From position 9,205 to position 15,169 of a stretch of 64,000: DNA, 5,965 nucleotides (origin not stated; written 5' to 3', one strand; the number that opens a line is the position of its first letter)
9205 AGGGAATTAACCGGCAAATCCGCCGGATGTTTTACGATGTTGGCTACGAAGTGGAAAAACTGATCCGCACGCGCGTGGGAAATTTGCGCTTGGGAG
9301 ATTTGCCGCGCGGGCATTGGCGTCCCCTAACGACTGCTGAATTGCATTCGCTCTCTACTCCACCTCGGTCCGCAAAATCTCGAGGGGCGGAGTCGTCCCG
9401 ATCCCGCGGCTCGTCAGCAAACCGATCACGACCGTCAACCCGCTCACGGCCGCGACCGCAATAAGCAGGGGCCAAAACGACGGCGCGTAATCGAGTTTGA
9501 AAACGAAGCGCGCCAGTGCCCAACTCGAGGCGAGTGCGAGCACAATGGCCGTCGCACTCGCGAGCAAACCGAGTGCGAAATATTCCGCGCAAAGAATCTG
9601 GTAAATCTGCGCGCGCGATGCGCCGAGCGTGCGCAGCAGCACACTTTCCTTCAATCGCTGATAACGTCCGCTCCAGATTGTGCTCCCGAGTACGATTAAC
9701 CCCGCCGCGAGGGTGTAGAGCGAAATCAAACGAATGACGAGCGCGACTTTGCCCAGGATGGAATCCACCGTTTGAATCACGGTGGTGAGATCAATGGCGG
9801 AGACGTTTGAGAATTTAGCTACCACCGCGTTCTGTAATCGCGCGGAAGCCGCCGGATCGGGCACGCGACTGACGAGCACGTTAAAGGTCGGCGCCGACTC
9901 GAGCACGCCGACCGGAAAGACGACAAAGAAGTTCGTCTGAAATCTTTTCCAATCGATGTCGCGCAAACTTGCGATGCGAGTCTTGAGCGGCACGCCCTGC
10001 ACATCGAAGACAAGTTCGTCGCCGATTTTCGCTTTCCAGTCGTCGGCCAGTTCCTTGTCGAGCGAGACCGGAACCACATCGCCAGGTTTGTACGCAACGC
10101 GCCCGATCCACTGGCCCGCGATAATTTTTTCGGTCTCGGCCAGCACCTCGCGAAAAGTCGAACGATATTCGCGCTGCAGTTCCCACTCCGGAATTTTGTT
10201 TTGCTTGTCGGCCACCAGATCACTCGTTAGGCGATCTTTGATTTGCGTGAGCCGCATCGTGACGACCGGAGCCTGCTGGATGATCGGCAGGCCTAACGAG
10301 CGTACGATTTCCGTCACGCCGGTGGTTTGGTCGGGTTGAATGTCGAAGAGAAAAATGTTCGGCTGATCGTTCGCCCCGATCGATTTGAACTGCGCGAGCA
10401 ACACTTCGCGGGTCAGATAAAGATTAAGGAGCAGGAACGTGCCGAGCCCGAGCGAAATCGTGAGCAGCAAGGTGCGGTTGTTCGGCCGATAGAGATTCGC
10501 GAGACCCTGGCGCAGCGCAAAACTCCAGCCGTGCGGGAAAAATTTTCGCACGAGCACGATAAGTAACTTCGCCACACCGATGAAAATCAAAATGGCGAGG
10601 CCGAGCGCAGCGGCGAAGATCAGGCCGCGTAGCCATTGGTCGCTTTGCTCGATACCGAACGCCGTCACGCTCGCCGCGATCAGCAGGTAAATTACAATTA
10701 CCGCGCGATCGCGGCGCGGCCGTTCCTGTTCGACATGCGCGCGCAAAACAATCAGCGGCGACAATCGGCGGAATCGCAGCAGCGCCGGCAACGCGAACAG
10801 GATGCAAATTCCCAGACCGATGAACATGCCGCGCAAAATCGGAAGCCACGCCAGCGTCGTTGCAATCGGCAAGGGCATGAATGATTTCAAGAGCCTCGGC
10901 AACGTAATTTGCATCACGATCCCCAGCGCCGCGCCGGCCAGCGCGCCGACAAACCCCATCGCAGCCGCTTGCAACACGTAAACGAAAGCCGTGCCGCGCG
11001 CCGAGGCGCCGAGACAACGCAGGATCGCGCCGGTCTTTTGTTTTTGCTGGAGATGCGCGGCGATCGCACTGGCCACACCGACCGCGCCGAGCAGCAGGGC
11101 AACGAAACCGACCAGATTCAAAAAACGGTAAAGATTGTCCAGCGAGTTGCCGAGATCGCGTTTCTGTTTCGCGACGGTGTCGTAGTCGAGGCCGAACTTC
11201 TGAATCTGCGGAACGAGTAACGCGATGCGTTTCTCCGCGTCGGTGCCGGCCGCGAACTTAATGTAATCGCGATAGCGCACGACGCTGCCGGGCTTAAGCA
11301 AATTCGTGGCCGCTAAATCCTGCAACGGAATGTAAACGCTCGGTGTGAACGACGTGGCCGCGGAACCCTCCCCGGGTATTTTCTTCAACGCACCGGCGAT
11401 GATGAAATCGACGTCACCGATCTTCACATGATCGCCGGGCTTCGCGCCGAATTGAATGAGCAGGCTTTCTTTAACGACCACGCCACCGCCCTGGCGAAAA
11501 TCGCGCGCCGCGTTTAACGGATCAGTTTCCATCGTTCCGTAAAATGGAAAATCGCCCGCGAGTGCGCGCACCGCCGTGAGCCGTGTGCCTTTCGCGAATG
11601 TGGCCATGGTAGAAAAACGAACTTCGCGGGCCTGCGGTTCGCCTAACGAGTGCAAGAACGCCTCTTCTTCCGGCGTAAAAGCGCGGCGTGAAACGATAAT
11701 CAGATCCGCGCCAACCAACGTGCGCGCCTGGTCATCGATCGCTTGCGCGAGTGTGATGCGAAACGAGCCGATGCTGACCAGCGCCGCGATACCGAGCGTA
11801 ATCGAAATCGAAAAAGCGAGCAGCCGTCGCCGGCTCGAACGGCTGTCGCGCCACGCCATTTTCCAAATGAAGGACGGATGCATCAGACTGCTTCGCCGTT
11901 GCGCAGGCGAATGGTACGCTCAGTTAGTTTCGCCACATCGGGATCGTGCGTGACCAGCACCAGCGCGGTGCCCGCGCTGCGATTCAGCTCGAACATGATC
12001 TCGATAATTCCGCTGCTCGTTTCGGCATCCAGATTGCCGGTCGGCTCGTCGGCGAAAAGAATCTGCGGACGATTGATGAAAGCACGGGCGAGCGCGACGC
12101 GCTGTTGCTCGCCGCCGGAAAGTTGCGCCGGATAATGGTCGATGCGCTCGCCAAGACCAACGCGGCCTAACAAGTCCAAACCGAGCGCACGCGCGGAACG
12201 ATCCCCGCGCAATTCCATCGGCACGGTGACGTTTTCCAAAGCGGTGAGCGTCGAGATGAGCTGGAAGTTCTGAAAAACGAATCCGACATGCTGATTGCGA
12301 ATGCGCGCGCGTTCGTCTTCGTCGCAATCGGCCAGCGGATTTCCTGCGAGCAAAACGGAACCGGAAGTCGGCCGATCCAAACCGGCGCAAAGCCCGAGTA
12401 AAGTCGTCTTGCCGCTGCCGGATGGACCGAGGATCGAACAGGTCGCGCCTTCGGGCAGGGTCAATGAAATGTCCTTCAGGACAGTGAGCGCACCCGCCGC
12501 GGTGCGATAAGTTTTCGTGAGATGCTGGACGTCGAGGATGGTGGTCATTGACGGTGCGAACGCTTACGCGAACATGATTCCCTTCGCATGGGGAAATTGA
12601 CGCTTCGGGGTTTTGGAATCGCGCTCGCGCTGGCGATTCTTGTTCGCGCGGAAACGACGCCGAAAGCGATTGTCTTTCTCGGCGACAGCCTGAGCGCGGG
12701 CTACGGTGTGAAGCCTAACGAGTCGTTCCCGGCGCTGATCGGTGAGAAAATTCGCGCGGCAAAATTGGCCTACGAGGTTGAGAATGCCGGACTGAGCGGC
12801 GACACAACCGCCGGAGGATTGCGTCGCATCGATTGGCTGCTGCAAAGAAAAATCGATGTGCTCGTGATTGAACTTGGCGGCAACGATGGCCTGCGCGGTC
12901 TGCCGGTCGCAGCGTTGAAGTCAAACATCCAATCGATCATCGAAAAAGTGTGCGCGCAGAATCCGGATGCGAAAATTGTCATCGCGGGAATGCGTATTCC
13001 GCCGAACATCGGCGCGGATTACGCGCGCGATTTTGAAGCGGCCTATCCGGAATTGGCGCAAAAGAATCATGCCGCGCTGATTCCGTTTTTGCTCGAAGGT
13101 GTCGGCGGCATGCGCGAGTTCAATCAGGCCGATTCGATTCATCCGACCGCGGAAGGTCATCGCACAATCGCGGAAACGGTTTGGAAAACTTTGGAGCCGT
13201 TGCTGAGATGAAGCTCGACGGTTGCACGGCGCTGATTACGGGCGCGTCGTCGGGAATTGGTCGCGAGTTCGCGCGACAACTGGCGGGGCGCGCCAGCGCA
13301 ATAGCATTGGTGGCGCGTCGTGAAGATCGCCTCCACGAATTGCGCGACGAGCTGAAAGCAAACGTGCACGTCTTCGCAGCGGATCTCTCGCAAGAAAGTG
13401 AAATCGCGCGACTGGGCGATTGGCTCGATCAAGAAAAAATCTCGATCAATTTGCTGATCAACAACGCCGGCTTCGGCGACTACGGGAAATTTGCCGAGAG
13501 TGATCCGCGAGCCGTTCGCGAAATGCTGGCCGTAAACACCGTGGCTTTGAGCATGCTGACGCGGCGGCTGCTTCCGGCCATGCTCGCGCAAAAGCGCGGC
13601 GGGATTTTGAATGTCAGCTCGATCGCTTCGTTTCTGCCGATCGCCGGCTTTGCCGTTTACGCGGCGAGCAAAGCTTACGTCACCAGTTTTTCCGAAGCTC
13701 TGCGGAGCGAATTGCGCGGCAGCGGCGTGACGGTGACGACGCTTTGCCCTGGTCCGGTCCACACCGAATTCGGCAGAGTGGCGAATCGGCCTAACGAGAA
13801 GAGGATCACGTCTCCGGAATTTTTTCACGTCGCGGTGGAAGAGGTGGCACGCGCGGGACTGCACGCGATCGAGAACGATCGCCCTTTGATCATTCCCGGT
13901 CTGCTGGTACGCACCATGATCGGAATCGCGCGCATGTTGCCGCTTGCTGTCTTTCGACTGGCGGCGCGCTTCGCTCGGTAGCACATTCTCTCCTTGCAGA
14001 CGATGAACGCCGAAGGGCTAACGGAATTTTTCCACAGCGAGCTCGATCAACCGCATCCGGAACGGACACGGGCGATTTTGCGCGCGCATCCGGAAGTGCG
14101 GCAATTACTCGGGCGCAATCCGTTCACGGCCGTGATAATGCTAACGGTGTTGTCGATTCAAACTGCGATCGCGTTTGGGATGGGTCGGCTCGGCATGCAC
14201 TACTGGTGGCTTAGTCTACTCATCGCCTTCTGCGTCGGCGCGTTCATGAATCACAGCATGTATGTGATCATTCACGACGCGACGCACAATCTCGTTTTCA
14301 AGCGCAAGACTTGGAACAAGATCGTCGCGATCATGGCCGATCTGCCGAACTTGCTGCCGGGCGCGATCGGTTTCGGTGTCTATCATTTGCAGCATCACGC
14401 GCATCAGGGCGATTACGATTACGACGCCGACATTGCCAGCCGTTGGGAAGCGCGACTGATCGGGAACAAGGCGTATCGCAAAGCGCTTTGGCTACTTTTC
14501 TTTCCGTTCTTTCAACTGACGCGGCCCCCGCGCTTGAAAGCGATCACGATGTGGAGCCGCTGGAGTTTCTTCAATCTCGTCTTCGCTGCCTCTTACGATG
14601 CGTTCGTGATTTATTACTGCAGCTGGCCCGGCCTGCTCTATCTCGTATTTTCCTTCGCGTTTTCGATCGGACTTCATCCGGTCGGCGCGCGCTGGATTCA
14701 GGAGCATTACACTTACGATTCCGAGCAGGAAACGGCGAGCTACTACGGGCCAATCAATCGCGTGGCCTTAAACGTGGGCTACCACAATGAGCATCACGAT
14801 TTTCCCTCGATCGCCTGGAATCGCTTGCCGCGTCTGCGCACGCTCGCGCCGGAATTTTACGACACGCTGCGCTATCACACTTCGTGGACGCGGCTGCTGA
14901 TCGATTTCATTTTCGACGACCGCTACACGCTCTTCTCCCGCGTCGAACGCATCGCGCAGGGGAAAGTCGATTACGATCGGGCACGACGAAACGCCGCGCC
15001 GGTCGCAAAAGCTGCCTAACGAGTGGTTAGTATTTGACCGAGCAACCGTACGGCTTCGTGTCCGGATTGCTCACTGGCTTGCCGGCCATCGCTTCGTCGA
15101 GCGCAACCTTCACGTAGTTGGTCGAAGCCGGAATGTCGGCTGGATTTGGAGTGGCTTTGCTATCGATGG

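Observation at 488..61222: Hyper-abundant non-palindromic genomic word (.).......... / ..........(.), uptake-signal-like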

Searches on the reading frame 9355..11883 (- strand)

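Call 26: search_protein_families(library=pfam, proteins=[window:9355-11883:-])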
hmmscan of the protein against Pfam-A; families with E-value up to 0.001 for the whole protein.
window:9355-11883:- (842 aa): 2 families
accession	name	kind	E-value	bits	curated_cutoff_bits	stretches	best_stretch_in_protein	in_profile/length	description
PF02687.27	FtsX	-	7.6e-26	91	25.5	2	257-376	2-120/120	FtsX-like permease C-terminal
PF12704.14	MacB_PCD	-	3.3e-13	50.8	27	1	26-199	6-181/207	MacB-like periplasmic core domain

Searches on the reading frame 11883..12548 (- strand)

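Call 26: search_protein_families(library=pfam, proteins=[window:11883-12548:-])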
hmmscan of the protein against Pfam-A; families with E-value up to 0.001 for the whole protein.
window:11883-12548:- (221 aa): 2 families
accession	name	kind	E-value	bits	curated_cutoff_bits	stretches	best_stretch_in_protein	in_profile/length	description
PF00005.33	ABC_tran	-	3.2e-34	118.9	25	1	24-170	1-136/137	ABC transporter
PF13304.12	AAA_21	-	2e-05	25.2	27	0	139-203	234-300/304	AAA domain, putative AbiEii toxin, Type IV TA system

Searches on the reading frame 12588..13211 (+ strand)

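Call 26: search_protein_families(library=pfam, proteins=[window:12588-13211:+])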
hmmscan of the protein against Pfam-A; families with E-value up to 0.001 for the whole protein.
window:12588-13211:+ (207 aa): 3 families
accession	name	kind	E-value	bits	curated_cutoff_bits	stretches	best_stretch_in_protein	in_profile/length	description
PF13472.12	Lipase_GDSL_2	-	3.2e-29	103.1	32.9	1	30-192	1-177/178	GDSL-like Lipase/Acylhydrolase family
PF00657.28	Lipase_GDSL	-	8.2e-19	69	23.6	1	28-197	1-207/208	GDSL-like Lipase/Acylhydrolase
PF25182.1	NonGDSL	-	0.00031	20.5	80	1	25-128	27-134/220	Non-GDSL lipase-like family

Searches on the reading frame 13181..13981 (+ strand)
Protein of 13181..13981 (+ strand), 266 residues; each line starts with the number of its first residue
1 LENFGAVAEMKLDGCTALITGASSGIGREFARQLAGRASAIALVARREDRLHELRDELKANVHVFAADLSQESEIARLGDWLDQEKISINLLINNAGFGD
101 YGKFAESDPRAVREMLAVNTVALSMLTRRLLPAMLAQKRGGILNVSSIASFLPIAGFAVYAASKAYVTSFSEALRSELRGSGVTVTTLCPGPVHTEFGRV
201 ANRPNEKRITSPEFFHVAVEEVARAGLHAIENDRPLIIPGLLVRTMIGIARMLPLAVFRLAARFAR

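Call 27: search_protein_families(library=pfam, proteins=[window:13181-13981:+])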
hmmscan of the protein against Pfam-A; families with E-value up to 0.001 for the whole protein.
window:13181-13981:+ (266 aa): 5 families
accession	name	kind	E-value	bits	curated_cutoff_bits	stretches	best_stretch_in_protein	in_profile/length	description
PF00106.31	adh_short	-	2e-48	164.9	26.6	1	16-201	2-190/195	short chain dehydrogenase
PF13561.12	adh_short_C2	-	9.9e-30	104.3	27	1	21-203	1-186/236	Enoyl-(Acyl carrier protein) reductase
PF08659.16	KR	-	3e-16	60.3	22.6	1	16-177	2-166/180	KR domain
PF13460.12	NAD_binding_10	-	1.8e-07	31.7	27.2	1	21-232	1-183/184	NAD(P)H-binding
PF01370.27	Epimerase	-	0.00043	20.2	20.9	0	17-177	1-159/240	NAD dependent epimerase/dehydratase family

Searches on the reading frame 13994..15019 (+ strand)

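Call 27: search_protein_families(library=pfam, proteins=[window:13994-15019:+])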
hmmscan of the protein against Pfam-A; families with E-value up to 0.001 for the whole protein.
window:13994-15019:+ (341 aa): 2 families
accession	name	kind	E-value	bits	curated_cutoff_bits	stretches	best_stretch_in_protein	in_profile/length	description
PF00487.30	FA_desaturase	-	3.5e-25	89.7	29.7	1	71-295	2-250/253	Fatty acid desaturase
PF08557.15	Lipid_DES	-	3.7e-10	39.5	23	1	10-43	3-36/37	Sphingolipid Delta4-desaturase (DES)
